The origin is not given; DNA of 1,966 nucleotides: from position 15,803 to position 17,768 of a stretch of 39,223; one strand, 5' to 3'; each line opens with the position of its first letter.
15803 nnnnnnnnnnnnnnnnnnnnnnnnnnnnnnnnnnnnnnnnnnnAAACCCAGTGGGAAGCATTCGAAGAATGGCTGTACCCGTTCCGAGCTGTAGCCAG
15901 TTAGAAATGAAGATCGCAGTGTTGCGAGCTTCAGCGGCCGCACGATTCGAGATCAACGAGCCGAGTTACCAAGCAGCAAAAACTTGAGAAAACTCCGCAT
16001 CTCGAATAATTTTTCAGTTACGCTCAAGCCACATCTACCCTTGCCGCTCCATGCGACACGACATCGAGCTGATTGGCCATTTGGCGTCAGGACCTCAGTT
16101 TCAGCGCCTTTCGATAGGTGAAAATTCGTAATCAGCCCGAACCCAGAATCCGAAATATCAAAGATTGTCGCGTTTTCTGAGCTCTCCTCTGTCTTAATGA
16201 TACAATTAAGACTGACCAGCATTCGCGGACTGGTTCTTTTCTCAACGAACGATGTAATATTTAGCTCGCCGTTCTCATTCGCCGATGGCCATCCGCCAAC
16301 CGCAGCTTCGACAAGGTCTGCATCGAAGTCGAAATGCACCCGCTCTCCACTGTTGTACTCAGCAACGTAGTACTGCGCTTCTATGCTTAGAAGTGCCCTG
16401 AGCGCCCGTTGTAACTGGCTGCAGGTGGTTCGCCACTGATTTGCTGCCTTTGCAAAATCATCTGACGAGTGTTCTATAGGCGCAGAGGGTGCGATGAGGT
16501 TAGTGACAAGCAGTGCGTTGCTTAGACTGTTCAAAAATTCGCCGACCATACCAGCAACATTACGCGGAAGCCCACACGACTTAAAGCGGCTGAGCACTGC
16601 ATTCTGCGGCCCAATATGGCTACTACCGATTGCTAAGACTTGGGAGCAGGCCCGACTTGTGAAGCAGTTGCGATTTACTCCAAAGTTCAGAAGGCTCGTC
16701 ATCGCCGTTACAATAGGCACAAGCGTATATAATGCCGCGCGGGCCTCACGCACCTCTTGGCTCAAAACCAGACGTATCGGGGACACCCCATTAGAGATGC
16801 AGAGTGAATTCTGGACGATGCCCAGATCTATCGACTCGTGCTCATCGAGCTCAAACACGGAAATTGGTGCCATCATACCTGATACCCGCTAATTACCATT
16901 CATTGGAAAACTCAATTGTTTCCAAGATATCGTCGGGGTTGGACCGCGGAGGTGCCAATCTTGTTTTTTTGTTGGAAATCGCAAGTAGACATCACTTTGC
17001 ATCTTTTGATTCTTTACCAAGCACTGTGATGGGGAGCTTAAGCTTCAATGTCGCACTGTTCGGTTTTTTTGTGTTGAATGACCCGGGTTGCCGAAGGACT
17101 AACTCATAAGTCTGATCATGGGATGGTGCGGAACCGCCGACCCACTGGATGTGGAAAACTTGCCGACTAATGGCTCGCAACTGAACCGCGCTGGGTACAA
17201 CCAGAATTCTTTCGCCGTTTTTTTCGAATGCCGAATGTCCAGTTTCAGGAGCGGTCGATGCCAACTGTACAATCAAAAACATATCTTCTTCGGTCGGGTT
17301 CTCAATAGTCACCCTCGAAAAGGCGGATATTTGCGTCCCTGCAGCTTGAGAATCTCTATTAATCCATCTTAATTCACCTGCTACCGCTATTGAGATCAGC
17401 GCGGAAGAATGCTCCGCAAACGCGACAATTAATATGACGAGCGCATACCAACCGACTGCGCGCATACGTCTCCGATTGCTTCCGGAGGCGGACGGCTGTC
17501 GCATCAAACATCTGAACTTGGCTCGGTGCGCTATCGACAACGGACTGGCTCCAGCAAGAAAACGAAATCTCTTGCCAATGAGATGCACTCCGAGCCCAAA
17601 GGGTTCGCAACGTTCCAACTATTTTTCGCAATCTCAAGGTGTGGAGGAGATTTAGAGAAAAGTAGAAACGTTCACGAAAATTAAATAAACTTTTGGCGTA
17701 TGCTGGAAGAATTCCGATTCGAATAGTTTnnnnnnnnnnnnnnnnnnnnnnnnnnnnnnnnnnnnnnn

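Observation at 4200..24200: AT-richer ICE cargo that is almost purely a signalling circuit: alpha-hydroxyketone quorum sensing, PhyR-NepR-EcfG, c-di-GMP and a hybrid kinase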

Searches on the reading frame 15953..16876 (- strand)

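Call 4: search_protein_families(library=pfam, proteins=[window:15953-16876:-], max_evalue=0.01)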
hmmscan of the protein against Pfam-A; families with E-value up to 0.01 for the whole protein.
window:15953-16876:- (307 aa): 1 family
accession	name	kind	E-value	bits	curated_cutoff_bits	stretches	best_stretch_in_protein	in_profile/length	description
PF07238.19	PilZ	-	3.5e-07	30.9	22.5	1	212-286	1-85/102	PilZ domain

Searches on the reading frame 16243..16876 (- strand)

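Call 60: search_protein_families(library=pfam, proteins=[window:16243-16876:-], max_evalue=5)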
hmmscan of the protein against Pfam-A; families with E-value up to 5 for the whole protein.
window:16243-16876:- (211 aa): 1 family
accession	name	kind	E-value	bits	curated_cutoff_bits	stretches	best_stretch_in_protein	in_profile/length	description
PF01157.24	Ribosomal_L21e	-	0.18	12.1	27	1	147-186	7-46/101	Ribosomal protein L21e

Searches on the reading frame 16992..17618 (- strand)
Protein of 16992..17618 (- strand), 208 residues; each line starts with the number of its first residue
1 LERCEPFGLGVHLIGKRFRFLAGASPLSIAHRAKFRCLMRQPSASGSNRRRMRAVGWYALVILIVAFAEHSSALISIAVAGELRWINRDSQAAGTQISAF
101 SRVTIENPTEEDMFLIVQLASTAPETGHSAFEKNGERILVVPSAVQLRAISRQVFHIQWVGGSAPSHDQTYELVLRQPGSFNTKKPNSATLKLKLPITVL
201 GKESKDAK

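Call 4: search_protein_families(library=pfam, proteins=[window:16992-17618:-], max_evalue=0.01)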
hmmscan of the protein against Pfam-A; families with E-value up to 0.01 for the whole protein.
window:16992-17618:- (208 aa): 0 families

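Call 13: search_protein_families(library=ncbifam, proteins=[window:16992-17618:-], max_evalue=0.01)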
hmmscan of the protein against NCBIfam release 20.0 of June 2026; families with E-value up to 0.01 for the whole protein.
window:16992-17618:- (208 aa): 0 families

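Call 60: search_protein_families(library=pfam, proteins=[window:16992-17618:-], max_evalue=5)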
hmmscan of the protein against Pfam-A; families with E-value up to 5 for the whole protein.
window:16992-17618:- (208 aa): 2 families
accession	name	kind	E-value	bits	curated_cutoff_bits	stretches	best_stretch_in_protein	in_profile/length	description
PF20100.4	DUF6490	-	0.04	14.4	23.7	1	35-97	58-122/127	Family of unknown function (DUF6490)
PF11804.13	DUF3325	-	0.12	13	26.8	1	22-67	9-53/101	Protein of unknown function (DUF3325)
